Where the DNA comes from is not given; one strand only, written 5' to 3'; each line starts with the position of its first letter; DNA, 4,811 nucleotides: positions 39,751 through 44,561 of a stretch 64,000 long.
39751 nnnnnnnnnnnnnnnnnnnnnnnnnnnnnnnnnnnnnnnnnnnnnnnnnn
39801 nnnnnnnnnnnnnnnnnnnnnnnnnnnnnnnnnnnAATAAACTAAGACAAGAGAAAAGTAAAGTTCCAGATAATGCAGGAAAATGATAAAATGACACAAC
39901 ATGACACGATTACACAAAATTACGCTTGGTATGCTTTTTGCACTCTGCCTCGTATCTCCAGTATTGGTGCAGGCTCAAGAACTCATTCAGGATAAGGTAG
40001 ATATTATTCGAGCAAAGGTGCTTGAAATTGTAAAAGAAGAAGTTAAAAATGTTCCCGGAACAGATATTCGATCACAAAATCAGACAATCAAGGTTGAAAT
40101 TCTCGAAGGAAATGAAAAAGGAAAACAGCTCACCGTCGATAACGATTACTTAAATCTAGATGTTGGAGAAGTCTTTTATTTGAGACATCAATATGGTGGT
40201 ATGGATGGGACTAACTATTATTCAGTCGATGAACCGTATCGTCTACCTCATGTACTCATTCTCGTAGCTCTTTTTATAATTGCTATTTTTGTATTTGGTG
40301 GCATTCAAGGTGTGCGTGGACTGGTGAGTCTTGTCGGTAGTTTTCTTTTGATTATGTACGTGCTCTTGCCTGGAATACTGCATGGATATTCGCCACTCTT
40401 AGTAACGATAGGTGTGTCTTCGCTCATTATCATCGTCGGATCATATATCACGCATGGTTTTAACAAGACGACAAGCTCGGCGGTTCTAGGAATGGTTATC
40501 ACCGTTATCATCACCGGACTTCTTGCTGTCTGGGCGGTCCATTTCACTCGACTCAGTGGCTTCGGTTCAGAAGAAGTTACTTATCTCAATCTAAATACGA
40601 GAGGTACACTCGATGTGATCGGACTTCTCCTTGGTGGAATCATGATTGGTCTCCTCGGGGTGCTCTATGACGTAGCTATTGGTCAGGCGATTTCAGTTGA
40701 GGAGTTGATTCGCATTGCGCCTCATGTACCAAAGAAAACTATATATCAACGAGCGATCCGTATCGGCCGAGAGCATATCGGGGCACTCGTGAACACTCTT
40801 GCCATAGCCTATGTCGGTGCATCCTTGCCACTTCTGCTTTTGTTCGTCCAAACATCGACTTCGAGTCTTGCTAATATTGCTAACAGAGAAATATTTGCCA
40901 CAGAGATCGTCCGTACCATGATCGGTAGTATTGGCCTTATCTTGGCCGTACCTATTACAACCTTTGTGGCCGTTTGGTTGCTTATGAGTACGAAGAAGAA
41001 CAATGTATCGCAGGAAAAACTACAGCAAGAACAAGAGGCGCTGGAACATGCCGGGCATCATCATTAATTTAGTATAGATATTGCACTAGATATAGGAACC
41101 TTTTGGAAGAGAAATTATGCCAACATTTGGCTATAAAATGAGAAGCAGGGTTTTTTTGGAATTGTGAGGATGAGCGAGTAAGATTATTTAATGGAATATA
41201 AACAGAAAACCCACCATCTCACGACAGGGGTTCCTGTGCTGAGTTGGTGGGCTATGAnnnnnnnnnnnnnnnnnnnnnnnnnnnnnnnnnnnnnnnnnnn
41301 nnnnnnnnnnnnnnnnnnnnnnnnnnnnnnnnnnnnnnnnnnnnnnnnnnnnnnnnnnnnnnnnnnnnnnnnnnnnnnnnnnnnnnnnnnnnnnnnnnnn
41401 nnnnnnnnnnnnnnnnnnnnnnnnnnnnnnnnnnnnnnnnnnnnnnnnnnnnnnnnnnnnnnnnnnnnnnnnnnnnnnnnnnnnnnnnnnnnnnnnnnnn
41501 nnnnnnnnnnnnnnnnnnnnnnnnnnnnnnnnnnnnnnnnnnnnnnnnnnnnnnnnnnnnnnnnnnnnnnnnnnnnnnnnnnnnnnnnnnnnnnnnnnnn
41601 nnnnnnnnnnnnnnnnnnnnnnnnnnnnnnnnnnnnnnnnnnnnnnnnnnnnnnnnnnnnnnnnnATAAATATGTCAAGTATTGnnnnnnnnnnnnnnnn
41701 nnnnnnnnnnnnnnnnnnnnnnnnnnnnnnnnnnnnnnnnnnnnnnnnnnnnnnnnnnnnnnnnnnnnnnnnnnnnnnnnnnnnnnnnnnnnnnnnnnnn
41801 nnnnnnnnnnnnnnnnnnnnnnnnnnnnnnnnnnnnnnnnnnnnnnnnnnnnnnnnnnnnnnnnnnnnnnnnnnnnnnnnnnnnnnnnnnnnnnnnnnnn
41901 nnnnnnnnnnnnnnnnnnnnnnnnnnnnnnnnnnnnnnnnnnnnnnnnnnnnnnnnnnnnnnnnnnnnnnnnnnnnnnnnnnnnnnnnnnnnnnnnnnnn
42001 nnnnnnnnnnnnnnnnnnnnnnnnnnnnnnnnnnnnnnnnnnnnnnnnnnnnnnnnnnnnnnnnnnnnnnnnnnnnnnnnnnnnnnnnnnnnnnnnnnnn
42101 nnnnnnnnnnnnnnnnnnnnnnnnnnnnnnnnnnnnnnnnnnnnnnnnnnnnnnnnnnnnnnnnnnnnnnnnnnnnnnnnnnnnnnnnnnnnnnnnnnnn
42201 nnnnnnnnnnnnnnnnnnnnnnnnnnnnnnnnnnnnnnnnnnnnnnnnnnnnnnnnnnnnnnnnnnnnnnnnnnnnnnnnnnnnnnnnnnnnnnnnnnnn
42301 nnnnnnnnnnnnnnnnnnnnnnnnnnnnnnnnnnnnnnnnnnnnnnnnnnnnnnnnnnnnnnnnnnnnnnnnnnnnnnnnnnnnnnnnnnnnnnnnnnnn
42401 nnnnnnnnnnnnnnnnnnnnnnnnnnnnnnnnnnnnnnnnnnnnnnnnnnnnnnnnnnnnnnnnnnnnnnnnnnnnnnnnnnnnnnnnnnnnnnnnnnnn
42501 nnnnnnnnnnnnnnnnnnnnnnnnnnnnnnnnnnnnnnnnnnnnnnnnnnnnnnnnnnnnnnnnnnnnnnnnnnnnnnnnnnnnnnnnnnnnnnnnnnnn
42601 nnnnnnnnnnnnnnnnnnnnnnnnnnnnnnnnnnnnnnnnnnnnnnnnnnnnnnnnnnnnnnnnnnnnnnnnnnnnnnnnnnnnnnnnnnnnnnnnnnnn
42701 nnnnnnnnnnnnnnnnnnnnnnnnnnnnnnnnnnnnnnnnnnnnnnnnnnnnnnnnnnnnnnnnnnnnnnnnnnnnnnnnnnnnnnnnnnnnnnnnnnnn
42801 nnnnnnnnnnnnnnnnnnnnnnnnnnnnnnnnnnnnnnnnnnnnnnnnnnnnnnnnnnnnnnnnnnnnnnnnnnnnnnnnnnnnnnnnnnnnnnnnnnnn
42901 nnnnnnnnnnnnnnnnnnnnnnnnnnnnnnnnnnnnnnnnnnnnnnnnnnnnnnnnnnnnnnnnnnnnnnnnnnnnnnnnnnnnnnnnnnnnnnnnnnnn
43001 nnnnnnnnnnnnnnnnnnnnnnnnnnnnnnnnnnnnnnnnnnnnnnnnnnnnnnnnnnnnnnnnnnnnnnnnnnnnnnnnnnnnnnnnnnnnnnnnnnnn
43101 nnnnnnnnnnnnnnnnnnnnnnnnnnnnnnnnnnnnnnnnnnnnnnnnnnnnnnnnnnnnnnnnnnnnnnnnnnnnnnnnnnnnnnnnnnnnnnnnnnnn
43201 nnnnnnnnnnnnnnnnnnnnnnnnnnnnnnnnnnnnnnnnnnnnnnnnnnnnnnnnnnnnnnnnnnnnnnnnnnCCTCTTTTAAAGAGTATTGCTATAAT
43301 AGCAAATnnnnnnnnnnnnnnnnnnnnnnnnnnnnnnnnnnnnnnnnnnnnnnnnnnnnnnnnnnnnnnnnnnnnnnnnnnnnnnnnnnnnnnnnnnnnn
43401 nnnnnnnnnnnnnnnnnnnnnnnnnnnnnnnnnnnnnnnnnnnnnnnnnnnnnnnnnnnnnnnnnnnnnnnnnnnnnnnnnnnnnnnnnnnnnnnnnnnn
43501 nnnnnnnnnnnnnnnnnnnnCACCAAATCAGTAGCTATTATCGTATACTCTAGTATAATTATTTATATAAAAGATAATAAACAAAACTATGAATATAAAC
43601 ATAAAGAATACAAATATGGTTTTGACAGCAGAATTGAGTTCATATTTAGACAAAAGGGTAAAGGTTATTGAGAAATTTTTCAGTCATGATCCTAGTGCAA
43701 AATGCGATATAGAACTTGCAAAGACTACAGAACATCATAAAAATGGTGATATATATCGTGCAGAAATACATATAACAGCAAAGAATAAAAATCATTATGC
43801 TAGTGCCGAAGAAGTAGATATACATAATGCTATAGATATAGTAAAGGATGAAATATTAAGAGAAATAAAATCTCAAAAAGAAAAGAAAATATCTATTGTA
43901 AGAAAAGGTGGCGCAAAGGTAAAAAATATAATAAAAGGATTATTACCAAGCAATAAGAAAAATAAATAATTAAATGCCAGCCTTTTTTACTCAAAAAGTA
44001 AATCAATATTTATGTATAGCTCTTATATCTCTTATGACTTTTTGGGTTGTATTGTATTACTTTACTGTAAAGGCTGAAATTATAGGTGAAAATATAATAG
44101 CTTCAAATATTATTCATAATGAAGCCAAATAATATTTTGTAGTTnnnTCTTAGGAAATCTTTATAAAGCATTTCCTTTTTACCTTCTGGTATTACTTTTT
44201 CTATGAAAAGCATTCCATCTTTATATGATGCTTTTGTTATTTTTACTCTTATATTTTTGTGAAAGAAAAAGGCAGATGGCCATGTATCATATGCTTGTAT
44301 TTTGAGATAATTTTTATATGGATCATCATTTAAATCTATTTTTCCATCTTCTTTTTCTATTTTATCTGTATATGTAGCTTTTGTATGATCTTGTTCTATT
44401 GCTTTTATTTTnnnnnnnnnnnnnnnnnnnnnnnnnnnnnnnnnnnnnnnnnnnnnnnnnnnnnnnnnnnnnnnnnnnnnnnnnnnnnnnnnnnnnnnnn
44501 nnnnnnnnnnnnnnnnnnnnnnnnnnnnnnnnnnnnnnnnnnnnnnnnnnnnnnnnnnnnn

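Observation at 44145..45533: Peptide deformylase and methionyl-tRNA formyltransferase fused in one 462-aa polypeptide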

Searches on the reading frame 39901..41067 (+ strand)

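Call 58: search_protein_families(library=pfam, proteins=[window:39901-41067:+], max_evalue=0.001)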
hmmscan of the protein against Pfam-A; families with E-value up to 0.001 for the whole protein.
window:39901-41067:+ (388 aa): 1 family
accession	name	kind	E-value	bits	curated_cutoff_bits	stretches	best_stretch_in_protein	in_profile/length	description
PF07907.16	YibE_F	-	5.5e-67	226.3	27.2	1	119-359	2-241/241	YibE/F-like protein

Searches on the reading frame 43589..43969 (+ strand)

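Call 58: search_protein_families(library=pfam, proteins=[window:43589-43969:+], max_evalue=0.001)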
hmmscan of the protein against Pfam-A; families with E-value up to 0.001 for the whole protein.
window:43589-43969:+ (126 aa): 1 family
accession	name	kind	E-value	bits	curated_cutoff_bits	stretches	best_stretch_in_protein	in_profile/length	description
PF02482.25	Ribosomal_S30AE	-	1.5e-10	42.1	23.7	1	3-100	1-87/88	Sigma 54 modulation protein / S30EA ribosomal protein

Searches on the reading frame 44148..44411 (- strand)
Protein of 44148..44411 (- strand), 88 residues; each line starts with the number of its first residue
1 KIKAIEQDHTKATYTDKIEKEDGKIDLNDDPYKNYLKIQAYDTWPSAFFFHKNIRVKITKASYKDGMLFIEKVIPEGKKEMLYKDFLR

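Call 49: search_solved_structures(query=window:44148-44411:-, max_evalue=1, show_alignments=5)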
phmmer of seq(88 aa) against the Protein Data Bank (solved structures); distinct sequences matched with E-value up to 1: 8.
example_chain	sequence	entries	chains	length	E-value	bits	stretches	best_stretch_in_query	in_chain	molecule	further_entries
3r8x_A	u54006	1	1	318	2.3e-05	28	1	6-61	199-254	Methionyl-tRNA formyltransferase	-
1fmt_A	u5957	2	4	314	0.00014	25.5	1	6-65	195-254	METHIONYL-TRNA FMET FORMYLTRANSFERASE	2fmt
3tqq_A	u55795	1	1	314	0.0041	20.8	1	2-67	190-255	Methionyl-tRNA formyltransferase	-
3q0i_A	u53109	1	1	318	0.037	17.8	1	4-61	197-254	Methionyl-tRNA formyltransferase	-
1zgh_A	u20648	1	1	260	0.24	15.2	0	12-78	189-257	Methionyl-tRNA formyltransferase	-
7ck4_A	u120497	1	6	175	0.58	14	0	30-83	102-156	Heat shock protein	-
4iqf_A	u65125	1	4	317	0.62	13.9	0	1-49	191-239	Methionyl-tRNA formyltransferase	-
10lm_b2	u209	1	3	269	0.87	13.4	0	10-47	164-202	LEPBI_I0662 protein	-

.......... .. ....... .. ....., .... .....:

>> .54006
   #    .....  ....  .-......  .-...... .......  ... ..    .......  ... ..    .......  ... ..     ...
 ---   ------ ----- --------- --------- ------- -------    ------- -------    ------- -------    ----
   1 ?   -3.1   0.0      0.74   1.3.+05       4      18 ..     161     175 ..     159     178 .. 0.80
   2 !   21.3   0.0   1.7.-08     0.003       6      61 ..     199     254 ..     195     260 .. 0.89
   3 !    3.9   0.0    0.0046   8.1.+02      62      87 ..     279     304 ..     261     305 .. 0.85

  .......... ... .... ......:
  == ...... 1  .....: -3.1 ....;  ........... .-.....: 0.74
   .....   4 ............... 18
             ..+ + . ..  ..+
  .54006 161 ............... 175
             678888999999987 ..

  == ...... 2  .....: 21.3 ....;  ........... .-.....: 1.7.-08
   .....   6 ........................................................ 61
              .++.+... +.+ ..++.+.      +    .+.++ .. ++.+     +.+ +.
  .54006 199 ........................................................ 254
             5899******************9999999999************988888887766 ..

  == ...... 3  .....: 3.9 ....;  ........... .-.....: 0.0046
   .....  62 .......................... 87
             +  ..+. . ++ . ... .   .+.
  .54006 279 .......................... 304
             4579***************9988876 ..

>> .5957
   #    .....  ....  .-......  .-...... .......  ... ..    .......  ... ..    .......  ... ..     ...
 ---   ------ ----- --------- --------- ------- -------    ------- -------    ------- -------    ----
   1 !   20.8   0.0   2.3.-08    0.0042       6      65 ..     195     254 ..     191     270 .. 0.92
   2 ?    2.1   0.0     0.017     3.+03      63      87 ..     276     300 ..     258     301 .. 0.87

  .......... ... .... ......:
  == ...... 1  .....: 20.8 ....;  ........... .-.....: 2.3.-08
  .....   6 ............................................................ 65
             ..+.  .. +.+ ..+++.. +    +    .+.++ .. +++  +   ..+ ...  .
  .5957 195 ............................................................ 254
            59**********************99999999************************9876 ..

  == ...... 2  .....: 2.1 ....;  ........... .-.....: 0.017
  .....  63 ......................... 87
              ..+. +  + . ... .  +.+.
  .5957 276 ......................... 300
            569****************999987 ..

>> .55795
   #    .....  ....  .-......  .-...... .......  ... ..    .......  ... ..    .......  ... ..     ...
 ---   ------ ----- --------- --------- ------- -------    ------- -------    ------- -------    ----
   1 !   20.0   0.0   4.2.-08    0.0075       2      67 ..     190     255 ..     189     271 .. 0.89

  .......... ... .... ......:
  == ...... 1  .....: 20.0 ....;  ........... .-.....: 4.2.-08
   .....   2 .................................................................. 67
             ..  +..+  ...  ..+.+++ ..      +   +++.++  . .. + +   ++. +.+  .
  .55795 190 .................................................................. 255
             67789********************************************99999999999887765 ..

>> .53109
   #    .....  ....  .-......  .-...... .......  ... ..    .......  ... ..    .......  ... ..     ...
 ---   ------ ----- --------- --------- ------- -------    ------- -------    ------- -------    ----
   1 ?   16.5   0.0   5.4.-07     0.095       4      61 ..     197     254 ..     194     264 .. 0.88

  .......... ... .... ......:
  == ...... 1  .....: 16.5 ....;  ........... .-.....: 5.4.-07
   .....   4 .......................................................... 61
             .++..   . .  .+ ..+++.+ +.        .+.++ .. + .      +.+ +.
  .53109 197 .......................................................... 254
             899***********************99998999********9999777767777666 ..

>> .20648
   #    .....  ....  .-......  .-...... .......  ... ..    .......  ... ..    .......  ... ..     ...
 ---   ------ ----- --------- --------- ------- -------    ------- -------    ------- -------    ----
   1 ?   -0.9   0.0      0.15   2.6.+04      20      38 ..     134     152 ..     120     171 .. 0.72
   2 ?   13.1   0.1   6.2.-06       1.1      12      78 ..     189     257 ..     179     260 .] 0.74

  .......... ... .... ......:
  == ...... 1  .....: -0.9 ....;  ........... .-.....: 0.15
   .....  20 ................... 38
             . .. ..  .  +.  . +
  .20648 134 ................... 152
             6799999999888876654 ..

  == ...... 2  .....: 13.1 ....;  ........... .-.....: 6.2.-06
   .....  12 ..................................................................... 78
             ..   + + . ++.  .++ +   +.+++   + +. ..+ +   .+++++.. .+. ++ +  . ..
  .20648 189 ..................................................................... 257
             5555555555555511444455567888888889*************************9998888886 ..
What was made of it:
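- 44148..44363 (-): Shortened Fmt C-terminal beta-barrel domain, residues 391-462. It keeps the PEGKKEM motif (nt 44169-44189). It lacks the equivalent of E. coli Fmt residues 255-275 and of the last ~14 residues. The alignment to 1fmt and 3r8x is in call 49.
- On Methionyl-tRNA formyltransferase (TIGR00460): There is no counterpart of E. coli residues 255-275 or 301-314 (call 49).
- Closest known: Exiguobacterium Def-Fmt fusion. Different: The window's C-terminal domain is about 35 residues shorter than E. coli's (call 49).
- Checked: Against E. coli Fmt the domain aligns to residues 195-254 and 276-300 only (call 49).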
